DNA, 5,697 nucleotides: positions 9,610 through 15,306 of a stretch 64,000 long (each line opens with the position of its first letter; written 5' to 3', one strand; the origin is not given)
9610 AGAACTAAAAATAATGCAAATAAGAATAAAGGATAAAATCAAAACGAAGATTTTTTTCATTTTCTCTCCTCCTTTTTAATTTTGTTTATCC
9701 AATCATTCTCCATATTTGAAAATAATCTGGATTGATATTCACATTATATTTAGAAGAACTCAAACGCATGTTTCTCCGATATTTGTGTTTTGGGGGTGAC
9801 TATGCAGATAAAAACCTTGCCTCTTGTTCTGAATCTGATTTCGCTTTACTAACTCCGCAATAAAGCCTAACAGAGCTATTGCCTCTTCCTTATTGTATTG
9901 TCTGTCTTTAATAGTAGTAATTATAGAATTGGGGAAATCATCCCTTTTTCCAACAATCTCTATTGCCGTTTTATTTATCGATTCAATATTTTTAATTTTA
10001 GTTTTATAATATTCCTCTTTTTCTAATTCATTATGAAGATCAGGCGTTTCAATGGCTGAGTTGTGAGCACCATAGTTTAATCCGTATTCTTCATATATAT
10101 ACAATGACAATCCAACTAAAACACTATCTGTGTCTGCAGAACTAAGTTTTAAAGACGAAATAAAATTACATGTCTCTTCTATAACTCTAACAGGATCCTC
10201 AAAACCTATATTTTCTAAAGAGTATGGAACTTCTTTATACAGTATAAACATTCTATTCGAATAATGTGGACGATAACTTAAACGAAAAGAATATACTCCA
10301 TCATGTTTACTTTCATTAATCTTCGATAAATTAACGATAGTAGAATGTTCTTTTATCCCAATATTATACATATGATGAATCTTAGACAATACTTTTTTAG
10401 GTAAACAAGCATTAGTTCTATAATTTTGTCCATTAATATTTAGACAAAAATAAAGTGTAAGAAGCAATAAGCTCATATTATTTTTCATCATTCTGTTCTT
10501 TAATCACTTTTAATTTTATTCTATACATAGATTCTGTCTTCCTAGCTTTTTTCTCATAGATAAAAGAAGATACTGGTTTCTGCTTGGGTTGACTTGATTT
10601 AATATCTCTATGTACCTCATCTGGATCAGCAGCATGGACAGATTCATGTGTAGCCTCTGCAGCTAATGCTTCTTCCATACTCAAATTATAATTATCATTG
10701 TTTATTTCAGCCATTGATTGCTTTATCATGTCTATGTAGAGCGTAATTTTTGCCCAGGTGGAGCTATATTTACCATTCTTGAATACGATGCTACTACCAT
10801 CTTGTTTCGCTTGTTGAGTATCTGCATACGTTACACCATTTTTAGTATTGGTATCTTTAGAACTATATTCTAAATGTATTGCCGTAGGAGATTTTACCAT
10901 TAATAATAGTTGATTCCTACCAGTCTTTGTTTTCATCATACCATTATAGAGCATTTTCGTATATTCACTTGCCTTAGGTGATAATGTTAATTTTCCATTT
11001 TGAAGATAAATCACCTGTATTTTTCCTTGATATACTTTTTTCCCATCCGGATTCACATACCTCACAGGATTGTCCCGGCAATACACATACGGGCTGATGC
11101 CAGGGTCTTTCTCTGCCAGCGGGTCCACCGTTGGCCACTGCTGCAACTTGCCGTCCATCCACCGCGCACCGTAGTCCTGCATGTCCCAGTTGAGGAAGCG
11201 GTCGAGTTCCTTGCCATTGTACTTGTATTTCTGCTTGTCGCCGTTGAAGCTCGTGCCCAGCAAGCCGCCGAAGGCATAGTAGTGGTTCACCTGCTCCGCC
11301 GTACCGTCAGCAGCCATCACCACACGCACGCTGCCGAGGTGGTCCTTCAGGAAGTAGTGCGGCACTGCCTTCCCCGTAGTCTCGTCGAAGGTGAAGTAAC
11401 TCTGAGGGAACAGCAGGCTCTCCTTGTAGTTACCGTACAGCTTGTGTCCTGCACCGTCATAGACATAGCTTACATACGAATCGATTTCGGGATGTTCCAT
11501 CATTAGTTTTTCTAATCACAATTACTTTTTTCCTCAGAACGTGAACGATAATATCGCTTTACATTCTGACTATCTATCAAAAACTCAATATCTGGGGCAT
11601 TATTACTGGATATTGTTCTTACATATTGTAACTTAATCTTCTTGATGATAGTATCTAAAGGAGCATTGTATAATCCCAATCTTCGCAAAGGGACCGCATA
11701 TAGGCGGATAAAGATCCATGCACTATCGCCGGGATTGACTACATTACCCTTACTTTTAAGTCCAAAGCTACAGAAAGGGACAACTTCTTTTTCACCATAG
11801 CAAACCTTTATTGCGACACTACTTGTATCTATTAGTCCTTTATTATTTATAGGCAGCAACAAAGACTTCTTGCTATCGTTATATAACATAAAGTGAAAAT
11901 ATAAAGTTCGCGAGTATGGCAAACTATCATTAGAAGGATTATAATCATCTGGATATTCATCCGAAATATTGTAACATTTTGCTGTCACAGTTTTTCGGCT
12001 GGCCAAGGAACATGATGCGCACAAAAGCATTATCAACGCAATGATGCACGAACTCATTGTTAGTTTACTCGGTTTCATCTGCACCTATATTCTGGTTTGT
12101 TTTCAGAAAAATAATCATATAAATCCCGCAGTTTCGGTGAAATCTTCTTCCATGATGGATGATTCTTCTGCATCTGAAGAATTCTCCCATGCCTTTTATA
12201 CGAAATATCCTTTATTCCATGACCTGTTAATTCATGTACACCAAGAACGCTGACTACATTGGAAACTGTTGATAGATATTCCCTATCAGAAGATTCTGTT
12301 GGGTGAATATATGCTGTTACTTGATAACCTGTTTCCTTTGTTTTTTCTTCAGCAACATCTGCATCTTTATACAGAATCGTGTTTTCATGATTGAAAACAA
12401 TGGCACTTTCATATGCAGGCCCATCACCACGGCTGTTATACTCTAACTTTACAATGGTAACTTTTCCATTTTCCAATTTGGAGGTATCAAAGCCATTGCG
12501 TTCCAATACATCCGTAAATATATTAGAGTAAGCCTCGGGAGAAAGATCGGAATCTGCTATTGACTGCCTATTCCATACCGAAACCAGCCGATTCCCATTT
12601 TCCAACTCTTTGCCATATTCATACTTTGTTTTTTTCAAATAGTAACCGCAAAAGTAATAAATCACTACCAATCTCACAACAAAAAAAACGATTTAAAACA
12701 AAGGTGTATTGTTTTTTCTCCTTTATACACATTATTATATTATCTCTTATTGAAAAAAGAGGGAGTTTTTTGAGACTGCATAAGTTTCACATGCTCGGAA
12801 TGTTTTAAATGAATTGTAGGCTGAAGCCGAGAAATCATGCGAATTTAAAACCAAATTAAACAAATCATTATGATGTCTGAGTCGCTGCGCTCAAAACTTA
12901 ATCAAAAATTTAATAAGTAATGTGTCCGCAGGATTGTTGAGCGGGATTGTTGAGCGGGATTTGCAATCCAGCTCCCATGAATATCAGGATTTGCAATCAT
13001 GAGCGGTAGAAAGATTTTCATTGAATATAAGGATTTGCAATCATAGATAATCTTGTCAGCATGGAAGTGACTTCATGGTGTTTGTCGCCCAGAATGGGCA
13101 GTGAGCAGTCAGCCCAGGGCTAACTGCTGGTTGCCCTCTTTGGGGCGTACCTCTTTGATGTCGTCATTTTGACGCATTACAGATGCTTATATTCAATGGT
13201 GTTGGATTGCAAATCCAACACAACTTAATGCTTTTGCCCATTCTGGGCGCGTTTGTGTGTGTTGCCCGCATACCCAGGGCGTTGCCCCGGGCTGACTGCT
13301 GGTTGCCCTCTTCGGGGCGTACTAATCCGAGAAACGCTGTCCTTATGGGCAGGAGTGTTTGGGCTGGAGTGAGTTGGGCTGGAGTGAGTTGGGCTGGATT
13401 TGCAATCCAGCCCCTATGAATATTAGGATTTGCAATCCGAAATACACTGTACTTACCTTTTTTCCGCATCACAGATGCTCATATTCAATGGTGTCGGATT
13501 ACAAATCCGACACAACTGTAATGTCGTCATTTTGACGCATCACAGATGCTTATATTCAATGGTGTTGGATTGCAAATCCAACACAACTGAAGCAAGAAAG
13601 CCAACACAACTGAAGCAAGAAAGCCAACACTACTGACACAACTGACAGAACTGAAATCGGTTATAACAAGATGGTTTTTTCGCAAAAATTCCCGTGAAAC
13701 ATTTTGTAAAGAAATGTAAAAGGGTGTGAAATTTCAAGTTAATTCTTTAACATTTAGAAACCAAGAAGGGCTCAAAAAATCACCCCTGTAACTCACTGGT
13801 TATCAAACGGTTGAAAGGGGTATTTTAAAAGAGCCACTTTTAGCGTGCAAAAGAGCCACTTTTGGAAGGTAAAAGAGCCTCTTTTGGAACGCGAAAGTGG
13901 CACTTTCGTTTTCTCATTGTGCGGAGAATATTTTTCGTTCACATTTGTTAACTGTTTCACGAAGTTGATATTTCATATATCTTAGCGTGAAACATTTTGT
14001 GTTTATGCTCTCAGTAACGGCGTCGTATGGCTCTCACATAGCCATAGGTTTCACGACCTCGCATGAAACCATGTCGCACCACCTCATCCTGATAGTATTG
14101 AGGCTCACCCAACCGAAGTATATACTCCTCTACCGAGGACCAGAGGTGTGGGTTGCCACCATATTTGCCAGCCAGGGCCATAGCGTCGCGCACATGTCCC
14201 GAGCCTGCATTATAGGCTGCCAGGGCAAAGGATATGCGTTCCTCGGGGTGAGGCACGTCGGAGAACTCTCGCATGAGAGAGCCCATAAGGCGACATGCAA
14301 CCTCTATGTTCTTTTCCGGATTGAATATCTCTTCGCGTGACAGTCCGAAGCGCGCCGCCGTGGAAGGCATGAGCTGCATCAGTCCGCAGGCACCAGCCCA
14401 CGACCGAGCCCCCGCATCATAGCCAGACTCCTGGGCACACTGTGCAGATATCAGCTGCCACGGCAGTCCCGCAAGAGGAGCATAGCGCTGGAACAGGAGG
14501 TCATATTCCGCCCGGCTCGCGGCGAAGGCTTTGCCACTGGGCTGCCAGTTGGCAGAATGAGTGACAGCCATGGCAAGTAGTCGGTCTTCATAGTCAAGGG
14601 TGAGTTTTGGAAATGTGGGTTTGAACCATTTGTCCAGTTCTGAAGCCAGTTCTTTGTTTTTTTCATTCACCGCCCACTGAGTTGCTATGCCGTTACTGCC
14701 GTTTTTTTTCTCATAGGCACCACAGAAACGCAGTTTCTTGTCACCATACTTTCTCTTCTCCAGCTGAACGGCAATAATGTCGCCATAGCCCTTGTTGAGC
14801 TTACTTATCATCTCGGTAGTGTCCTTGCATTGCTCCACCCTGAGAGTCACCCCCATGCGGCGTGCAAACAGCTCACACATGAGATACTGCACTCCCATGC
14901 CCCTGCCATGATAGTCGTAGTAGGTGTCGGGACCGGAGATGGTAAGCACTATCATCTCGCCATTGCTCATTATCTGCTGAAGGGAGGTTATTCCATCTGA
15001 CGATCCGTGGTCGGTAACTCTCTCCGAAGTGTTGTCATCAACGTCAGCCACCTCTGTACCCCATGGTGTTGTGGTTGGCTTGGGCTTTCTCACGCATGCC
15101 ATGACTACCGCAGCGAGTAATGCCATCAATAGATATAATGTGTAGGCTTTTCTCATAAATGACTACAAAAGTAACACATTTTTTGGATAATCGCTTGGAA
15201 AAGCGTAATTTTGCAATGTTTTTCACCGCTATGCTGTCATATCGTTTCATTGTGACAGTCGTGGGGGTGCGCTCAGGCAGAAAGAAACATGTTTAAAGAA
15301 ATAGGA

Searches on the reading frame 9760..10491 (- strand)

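Call 43: search_protein_families(library=pfam, proteins=[window:9760-10491:-], max_evalue=0.001)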
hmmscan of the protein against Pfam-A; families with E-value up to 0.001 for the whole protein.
window:9760-10491:- (243 aa): 0 families

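Call 94: search_protein_families(library=padloc, proteins=[window:9760-10491:-], max_evalue=0.01)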
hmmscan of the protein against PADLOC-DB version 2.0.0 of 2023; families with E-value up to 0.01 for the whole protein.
window:9760-10491:- (243 aa): 1 family
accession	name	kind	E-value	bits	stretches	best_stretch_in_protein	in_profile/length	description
PDLC00862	E2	-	0.0047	15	1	22-91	20-88/150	E2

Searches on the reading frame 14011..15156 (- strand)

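Call 43: search_protein_families(library=pfam, proteins=[window:14011-15156:-], max_evalue=0.001)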
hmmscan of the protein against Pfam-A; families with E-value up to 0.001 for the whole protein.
window:14011-15156:- (381 aa): 2 families
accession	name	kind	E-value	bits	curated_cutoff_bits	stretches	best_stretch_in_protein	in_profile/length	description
PF01464.25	SLT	-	2.5e-23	82.3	21.3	1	226-333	7-112/117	Transglycosylase SLT domain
PF00497.25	SBP_bac_3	-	2.8e-05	24.3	26.4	1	76-179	11-114/132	Bacterial extracellular solute-binding proteins, family 3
